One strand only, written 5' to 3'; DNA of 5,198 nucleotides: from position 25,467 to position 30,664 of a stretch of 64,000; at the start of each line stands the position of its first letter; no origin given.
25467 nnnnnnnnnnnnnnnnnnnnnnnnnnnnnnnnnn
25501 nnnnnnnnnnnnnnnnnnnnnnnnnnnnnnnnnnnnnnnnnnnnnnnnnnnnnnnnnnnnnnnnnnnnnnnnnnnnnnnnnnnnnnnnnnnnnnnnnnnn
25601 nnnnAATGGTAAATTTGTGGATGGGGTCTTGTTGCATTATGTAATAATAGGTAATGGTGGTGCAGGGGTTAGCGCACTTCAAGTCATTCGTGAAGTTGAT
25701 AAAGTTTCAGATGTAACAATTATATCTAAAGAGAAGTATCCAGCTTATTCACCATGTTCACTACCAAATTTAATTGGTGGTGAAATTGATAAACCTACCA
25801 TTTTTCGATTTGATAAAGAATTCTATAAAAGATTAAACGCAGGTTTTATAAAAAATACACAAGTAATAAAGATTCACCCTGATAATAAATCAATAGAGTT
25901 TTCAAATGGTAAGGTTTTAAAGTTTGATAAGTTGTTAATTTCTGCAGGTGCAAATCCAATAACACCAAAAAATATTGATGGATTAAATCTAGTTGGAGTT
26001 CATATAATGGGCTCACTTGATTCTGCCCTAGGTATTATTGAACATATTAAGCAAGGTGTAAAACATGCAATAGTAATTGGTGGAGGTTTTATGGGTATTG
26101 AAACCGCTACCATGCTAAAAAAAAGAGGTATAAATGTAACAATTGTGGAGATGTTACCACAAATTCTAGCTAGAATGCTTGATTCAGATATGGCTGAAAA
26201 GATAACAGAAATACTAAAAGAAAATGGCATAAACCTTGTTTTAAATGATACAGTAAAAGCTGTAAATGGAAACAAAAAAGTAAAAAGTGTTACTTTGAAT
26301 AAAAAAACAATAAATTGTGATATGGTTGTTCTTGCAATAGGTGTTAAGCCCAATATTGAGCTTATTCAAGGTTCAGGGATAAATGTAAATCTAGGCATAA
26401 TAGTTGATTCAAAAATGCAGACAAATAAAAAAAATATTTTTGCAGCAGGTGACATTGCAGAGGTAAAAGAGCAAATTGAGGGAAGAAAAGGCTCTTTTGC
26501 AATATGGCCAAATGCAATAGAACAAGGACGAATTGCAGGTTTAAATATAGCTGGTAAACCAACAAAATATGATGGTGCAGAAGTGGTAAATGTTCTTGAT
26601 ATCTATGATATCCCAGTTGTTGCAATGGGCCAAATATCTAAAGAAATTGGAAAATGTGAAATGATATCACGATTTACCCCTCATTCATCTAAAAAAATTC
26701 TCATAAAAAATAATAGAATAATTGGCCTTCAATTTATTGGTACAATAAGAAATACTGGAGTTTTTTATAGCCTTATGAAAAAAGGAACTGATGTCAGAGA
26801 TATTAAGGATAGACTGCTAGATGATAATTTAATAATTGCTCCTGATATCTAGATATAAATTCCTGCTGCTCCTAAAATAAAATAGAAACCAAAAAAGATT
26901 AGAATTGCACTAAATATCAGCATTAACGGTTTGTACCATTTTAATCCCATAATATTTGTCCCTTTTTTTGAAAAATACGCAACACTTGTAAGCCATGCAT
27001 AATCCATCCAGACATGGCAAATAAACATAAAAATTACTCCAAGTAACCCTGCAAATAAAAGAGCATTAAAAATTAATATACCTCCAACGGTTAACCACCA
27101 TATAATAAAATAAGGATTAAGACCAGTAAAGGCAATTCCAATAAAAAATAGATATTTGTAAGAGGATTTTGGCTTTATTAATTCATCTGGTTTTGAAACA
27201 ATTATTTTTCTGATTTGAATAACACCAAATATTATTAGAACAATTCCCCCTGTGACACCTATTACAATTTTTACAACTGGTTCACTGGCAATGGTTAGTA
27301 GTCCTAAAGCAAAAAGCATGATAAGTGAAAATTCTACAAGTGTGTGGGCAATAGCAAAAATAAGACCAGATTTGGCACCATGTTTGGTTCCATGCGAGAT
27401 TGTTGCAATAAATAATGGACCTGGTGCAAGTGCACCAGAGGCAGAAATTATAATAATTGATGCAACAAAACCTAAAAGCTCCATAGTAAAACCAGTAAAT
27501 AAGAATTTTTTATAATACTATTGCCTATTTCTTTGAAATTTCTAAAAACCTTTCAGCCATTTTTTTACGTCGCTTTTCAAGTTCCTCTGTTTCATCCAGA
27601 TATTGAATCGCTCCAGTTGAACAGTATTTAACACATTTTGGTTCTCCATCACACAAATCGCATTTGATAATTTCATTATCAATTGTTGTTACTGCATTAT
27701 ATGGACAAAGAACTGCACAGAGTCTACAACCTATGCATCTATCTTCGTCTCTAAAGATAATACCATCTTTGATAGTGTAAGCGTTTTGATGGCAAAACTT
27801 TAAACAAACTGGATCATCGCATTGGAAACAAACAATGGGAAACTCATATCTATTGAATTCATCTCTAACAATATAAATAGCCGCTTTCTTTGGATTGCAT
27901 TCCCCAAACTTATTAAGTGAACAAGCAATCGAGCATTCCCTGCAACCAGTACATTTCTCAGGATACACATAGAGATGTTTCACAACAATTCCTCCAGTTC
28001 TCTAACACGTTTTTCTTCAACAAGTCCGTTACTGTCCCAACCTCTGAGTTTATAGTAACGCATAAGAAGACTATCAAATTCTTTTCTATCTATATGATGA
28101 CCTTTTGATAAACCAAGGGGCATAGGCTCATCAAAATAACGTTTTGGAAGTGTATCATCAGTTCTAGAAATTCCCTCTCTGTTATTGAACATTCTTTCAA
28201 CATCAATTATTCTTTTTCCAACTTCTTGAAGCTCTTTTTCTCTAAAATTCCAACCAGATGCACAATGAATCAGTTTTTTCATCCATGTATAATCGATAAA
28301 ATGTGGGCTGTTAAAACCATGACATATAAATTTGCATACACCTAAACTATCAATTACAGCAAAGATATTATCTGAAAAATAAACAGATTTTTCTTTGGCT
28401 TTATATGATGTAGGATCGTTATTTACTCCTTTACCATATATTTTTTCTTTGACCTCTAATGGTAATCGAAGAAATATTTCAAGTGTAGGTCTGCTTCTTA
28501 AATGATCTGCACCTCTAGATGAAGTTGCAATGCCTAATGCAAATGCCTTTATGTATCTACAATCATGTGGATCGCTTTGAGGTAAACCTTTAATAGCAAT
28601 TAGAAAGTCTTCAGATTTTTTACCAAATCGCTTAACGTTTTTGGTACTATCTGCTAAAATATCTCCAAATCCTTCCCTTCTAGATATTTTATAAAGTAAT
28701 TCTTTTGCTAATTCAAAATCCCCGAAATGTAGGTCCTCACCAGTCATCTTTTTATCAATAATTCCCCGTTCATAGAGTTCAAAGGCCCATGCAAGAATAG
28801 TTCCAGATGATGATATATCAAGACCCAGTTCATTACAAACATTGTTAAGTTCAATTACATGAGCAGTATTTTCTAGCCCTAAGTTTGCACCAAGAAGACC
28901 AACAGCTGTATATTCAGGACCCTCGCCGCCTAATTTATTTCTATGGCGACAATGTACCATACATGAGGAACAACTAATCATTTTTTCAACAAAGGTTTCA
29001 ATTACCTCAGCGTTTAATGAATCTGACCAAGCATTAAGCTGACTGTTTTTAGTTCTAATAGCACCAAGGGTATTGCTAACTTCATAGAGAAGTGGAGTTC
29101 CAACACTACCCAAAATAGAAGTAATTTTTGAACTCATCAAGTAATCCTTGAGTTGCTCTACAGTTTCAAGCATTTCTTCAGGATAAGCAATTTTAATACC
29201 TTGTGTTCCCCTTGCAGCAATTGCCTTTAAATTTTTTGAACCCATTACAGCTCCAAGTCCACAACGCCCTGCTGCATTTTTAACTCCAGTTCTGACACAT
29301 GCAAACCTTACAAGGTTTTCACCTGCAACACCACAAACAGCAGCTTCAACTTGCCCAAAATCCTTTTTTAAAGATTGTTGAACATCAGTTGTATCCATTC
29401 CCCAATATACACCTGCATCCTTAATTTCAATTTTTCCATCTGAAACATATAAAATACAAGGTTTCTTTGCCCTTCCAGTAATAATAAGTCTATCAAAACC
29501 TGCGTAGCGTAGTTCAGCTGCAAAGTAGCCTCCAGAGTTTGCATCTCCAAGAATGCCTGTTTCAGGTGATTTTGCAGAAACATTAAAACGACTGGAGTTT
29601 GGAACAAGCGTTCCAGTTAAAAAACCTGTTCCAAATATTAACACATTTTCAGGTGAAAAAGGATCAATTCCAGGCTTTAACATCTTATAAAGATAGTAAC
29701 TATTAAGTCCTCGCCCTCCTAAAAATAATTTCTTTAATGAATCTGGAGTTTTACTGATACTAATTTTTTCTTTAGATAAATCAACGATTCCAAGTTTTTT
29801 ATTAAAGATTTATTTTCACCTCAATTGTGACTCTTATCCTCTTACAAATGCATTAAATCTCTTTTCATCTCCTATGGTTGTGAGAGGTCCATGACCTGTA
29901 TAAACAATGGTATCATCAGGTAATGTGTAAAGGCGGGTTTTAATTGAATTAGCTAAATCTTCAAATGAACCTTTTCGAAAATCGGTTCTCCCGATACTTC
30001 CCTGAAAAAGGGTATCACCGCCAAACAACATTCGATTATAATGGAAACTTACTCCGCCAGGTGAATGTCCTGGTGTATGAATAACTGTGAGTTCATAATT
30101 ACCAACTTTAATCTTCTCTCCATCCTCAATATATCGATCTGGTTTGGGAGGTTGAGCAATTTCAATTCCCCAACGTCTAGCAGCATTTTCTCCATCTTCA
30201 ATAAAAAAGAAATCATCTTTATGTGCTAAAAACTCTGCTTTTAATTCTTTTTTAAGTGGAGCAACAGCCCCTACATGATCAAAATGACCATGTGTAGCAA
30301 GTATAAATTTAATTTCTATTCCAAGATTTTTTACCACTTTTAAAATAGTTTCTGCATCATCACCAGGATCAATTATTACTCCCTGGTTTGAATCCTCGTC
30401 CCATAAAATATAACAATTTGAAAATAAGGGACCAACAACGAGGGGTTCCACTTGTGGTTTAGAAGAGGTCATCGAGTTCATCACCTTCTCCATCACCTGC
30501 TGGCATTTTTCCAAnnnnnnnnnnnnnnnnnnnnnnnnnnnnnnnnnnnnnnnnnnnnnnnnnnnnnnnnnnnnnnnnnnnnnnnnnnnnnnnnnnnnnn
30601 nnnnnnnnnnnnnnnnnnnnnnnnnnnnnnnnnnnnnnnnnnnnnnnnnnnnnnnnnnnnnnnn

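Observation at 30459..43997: Apparently complete anaerobic benzoyl-CoA route: class I BCR-like bcrCB plus two ATPases and ferredoxin, with Oah-, Had- and Dch-like genes, in a low-GC archaeon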

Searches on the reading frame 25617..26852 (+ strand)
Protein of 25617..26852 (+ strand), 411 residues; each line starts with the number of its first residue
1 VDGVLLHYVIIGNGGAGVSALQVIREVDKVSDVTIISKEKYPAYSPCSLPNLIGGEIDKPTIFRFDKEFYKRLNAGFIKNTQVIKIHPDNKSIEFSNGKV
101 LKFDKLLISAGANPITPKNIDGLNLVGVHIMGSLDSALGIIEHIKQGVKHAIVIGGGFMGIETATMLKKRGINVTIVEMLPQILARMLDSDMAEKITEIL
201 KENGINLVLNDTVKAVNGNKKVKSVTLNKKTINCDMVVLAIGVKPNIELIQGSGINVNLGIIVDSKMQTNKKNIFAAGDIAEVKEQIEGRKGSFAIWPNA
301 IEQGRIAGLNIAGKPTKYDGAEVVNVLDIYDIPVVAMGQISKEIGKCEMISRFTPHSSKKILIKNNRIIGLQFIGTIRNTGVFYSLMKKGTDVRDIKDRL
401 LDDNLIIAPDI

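Call 10: search_protein_families(library=ncbifam, proteins=[window:25617-26852:+], max_evalue=1e-8)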
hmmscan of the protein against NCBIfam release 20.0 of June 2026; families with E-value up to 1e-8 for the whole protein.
window:25617-26852:+ (411 aa): 45 families (the best 25 are shown)
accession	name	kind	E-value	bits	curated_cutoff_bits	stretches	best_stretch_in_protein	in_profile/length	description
NF045765.1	PhenlGlyoxDHPadH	equivalog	3.5e-84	283.1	475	1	7-406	4-405/416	NADH-dependent phenylglyoxylate dehydrogenase subunit epsilon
TIGR03385.1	CoA_CoA_reduc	equivalog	6.6e-67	226.2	578.8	1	9-347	3-349/439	CoA-disulfide reductase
NF007123.0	PRK09564.1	equivalog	5.7e-56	190.1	458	1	8-338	3-341/444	CoA-disulfide reductase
NF046103.1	NOXase_Strep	equivalog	3.9e-55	187.6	600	1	9-350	3-350/442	H2O-forming NADH oxidase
TIGR02374.1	nitri_red_nirB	equivalog_domain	7.3e-55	186.7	578.35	1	9-400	2-395/794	nitrite reductase large subunit NirB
NF042949.2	3PPDioc_HcaD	equivalog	2.4e-48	164.8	450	1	8-320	4-314/386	3-phenylpropionate/cinnamic acid dioxygenase ferredoxin--NAD(+) reductase subunit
NF041682.1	ant_diox_AndAa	equivalog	2.5e-45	154.9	650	1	7-390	5-387/406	anthranilate 1,2-dioxygenase system ferredoxin--NAD(+) reductase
NF003437.0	PRK04965.1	equivalog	1.4e-44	152.7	392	1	8-287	5-281/378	NADH:flavorubredoxin reductase NorW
NF010037.0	PRK13512.1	equivalog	2e-36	125.8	394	1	8-344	4-343/438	CoA-disulfide reductase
NF007286.0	PRK09754.1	equivalog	6.9e-35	120.6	447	1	8-364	6-354/400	phenylpropionate dioxygenase ferredoxin reductase subunit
NF004943.0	PRK06292.2-1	equivalog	4.8e-32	111.3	432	1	70-346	98-364/456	dihydrolipoyl dehydrogenase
TIGR01350.1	lipoamide_DH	equivalog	3.6e-30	105.1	408.8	1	79-336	114-353/461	dihydrolipoyl dehydrogenase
NF011565.0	PRK14989.1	subfamily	3.9e-29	101.3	883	1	8-389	6-389/847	nitrite reductase large subunit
TIGR02053.1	MerA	equivalog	7.2e-29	101.1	454.45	1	89-303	115-331/465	mercury(II) reductase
NF040477.1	chlor_oxi_RclA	equivalog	2.8e-27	95.5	740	1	96-281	113-294/441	reactive chlorine resistance oxidoreductase RclA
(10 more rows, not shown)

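Call 52: search_solved_structures(query=window:25617-26852:+, max_evalue=1e-30)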
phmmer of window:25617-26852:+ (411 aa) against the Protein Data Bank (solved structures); distinct sequences matched with E-value up to 1e-30: 24.
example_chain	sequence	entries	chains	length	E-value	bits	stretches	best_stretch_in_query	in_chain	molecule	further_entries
8c0z_E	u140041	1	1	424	5.3e-49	170.6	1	7-403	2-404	Similar to ferredoxin:NADH oxidoreductases or NADH oxidases,potential subunit of aldehyde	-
6pfz_D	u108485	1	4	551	2e-48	168.8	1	7-349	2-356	NADH oxidase (NoxA-3)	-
3kd9_A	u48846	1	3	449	5.1e-46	160.8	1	7-341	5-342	Coenzyme A disulfide reductase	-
4fx9_A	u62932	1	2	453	7e-46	160.4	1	8-341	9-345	Coenzyme A disulfide reductase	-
5l1n_A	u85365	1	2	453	2.8e-45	158.4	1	8-342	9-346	Coenzyme A disulfide reductase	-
3cgb_A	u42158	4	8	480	3.9e-43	151.3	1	6-343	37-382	Pyridine nucleotide-disulfide oxidoreductase, class I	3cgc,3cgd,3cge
3iwa_A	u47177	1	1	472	1.7e-38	136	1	5-321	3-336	FAD-dependent pyridine nucleotide-disulphide oxidoreductase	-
3icr_A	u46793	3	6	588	4.4e-38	134.7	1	9-342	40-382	Coenzyme A-Disulfide Reductase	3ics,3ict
5er0_A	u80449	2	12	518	2.2e-37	132.4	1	8-339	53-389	NADH oxidase | NAD(FAD)-dependent dehydrogenase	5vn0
8a56_A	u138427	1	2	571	6.5e-37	130.8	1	3-356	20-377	Coenzyme A-persulfide reductase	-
5voh_A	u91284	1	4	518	1.4e-35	126.4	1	8-339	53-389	NADH oxidase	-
6ruz_A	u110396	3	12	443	8.2e-35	123.9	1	9-338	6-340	NADH oxidase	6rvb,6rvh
1f8w_A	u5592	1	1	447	3.3e-33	118.6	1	8-338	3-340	NADH PEROXIDASE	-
1nhr_A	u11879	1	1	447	6.2e-33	117.7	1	8-338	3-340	NADH PEROXIDASE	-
1joa_A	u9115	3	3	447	1.1e-32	117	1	8-338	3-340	NADH PEROXIDASE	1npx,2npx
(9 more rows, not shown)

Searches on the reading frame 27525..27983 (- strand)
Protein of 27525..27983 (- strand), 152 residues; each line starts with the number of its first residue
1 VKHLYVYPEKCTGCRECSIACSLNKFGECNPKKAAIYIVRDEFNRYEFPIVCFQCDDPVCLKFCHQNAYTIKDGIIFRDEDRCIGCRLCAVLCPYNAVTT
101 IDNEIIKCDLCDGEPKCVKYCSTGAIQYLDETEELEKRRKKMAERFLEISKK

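Call 10: search_protein_families(library=ncbifam, proteins=[window:27525-27983:-], max_evalue=1e-8)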
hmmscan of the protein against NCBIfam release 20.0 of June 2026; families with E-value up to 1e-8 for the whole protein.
window:27525-27983:- (152 aa): 13 families
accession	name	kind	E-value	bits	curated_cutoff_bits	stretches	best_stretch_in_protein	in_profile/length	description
NF045766.1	PhenlGlyoxDHPadI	equivalog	1.7e-27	96.3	700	1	6-133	9-140/443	NADH-dependent phenylglyoxylate dehydrogenase subunit beta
NF009451.0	PRK12809.1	equivalog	1.7e-18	66.3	1154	1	10-133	11-141/639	formate-dependent uric acid utilization protein YgfT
TIGR02951.1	DMSO_dmsB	equivalog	2.6e-18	66.6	214.1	1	4-137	4-158/161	DMSO/selenate family reductase complex B subunit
NF009408.0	PRK12769.1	equivalog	4.7e-16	58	1003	1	9-141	10-157/659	formate-dependent uric acid utilization protein AegA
NF007658.0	PRK10330.1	equivalog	4e-14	52.5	260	1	7-106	8-112/181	electron transport protein HydN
NF008134.0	PRK10882.1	equivalog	5.4e-14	52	263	1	51-143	112-220/329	hydrogenase 2 operon protein HybA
NF007382.0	PRK09898.1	equivalog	6.8e-13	48.6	213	1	9-130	66-202/208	ferredoxin-like protein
TIGR01582.1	FDH-beta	equivalog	8.9e-13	48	334.7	1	51-145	92-195/283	formate dehydrogenase subunit beta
NF045797.1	DsrO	equivalog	1.3e-12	47.7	200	1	13-99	56-151/235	sulfate reduction electron transfer complex DsrMKJOP subunit DsrO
NF011569.0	PRK14993.1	equivalog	6.2e-12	45.5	416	1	9-125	51-182/244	tetrathionate reductase subunit TtrB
NF038355.1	FDH3_beta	equivalog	1.4e-11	44.8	240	1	4-116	5-126/180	formate dehydrogenase FDH3 subunit beta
NF045715.1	sulf_resp_HmcB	equivalog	2.9e-11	43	420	1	51-144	106-211/307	sulfate respiration complex iron-sulfur protein HmcB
NF041715.1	arsenate_red_ArrB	equivalog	3.2e-11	43.2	450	1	9-99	10-105/233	arsenate respiratory reductase iron-sulfur subunit ArrB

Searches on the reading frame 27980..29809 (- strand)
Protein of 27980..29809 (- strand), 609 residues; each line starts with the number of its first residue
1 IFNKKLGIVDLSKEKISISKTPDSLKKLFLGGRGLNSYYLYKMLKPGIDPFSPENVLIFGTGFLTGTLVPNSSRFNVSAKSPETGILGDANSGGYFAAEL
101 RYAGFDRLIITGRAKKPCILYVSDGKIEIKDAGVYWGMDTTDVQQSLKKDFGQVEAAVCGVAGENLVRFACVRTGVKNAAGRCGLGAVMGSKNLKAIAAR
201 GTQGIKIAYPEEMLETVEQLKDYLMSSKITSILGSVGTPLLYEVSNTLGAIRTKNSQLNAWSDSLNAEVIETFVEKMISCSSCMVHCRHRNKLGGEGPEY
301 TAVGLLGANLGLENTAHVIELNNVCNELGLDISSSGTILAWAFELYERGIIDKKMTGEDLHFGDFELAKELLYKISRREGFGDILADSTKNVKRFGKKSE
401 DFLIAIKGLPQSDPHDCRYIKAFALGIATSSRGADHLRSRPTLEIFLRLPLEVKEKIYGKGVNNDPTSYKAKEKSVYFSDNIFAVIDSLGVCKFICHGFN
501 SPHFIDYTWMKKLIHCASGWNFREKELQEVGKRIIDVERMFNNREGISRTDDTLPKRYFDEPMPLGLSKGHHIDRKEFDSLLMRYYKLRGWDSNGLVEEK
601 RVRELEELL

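Call 10: search_protein_families(library=ncbifam, proteins=[window:27980-29683:-], max_evalue=1e-8)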
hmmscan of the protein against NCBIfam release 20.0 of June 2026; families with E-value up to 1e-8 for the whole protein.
window:27980-29683:- (567 aa): 2 families
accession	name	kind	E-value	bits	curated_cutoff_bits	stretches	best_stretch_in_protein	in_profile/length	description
NF007354.0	PRK09849.1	equivalog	2.1e-50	172.1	868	1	3-185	49-229/703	aldehyde ferredoxin oxidoreductase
NF040818.1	GAPOR_Arch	equivalog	3.4e-11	42.1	1300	0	6-83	45-122/654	glyceraldehyde-3-phosphate:ferredoxin oxidoreductase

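Call 32: search_protein_families(library=pfam, proteins=[window:27980-29683:-], max_evalue=0.001)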
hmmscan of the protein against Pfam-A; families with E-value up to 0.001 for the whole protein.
window:27980-29683:- (567 aa): 2 families
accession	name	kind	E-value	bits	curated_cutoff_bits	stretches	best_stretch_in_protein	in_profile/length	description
PF01314.23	AFOR_C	-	1.4e-104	350.8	27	1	174-564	2-384/385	Aldehyde ferredoxin oxidoreductase, domains 2 & 3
PF02730.20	AFOR_N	-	8.2e-62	208.9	29.8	1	2-160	41-199/199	Aldehyde ferredoxin oxidoreductase, N-terminal domain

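Call 35: search_solved_structures(query=window:27980-29809:-, max_evalue=1e-20)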
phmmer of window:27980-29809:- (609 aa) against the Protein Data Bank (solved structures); distinct sequences matched with E-value up to 1e-20: 9.
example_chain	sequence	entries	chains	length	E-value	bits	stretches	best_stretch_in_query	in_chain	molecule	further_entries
1aor_A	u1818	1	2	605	1.1e-117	397.2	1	9-605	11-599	ALDEHYDE FERREDOXIN OXIDOREDUCTASE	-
9mqx_D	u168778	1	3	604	4e-111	375.5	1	8-605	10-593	Aldehyde:ferredoxin oxidoreductase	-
1b25_A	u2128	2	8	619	3.6e-85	289.8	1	9-606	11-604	PROTEIN (FORMALDEHYDE FERREDOXIN OXIDOREDUCTASE) | FORMALDEHYDE FERREDOXIN OXIDOREDUCTASE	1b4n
8c0z_A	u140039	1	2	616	2.9e-83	283.5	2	28-264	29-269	Aldehyde:ferredoxin oxidoreductase,tungsten-containing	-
9g7j_A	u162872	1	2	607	3.1e-81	276.8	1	25-605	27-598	Aldehyde ferredoxin oxidoreductase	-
9q1t_A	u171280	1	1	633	1.8e-70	241.2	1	5-605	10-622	Tungsten-dependent aldehyde oxidoreductase WOR83 from Haloferax volcanii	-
6x6u_A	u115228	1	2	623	7.9e-63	216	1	2-605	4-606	Formaldehyde:ferredoxin oxidoreductase wor5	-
6x1o_A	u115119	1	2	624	8e-63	216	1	2-605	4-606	Formaldehyde:ferredoxin oxidoreductase wor5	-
4z3w_A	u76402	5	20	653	9.6e-61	209.1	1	9-402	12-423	Benzoyl-CoA reductase, putative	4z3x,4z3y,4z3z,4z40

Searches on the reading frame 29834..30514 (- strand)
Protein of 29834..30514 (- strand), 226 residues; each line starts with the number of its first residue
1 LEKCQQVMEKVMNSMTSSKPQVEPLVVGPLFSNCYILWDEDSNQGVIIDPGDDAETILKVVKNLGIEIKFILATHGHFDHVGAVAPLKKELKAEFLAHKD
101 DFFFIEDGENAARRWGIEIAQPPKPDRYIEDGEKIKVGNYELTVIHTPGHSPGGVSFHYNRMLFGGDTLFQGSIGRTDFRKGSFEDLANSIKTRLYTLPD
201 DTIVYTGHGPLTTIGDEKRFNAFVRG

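Call 10: search_protein_families(library=ncbifam, proteins=[window:29834-30514:-], max_evalue=1e-8)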
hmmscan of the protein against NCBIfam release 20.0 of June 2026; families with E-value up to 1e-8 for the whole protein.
window:29834-30514:- (226 aa): 26 families (the best 25 are shown)
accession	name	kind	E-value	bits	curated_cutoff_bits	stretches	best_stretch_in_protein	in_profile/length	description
TIGR03413.1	GSH_gloB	equivalog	3.7e-29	101.8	200.8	1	33-208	9-164/248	hydroxyacylglutathione hydrolase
NF033105.1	bla_subclass_B3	equivalog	1.1e-25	90.4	240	1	48-160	37-156/257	subclass B3 metallo-beta-lactamase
NF007597.0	PRK10241.1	equivalog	1.1e-22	80.6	421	1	126-208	86-165/251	hydroxyacylglutathione hydrolase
NF012229.1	bla_class_B_core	domain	1.6e-21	77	100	1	43-157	24-136/139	metallo-beta-lactamase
NF040641.1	bifunc_ST_SDO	equivalog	2.1e-21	76.3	625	1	12-209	134-343/423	bifunctional sulfur transferase/dioxygenase Blh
NF012101.1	blaGOB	exception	5.4e-16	58.7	560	1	57-160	77-185/290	GOB family subclass B3 metallo-beta-lactamase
NF012140.0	blaBJP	exception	7.1e-16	57.8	600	1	66-158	89-185/294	BJP family subclass B3 metallo-beta-lactamase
NF000458.2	blaPEDO-2_fam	exception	4.7e-15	55.7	550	1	55-160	75-185/285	PEDO-2 family subclass B3 metallo-beta-lactamase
NF000457.2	blaPEDO-1_fam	exception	6.8e-15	55.3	550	1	32-158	52-183/286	PEDO-1 family subclass B3 metallo-beta-lactamase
NF033184.1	B3_Acin_new1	exception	1.1e-14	54.2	580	1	42-157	57-178/283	putative subclass B3 metallo-beta-lactamase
NF040644.1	blaPAM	exception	1.1e-13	51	615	1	45-160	68-189/287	PAM family subclass B3 metallo-beta-lactamase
NF040470.1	blaEAM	exception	1.2e-13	50.8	660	1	46-161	93-217/318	EAM family subclass B3 metallo-beta-lactamase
NF033106.1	blaL1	exception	1.8e-13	50.1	560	1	54-159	81-190/290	L1 family subclass B3 metallo-beta-lactamase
NF000438.2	blaPOM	exception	2.5e-13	49.9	610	1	54-159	79-188/286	POM family subclass B3 metallo-beta-lactamase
NF000456.2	blaMSI-1_fam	exception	3.1e-13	49.6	550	1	42-161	55-183/289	MSI-1 family subclass B3 metallo-beta-lactamase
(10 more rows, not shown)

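Call 32: search_protein_families(library=pfam, proteins=[window:29834-30514:-], max_evalue=0.001)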
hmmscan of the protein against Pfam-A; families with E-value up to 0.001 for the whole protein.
window:29834-30514:- (226 aa): 3 families
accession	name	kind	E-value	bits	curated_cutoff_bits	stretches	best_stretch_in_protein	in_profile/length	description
PF00753.33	Lactamase_B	-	3.1e-33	115.8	22.7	1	28-208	2-196/196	Metallo-beta-lactamase superfamily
PF12706.13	Lactamase_B_2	-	1.9e-05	24.8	27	1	46-164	3-139/200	Beta-lactamase superfamily domain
PF19583.5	ODP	-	8.6e-05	22.9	27.2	1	32-171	3-138/194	ODP family beta lactamase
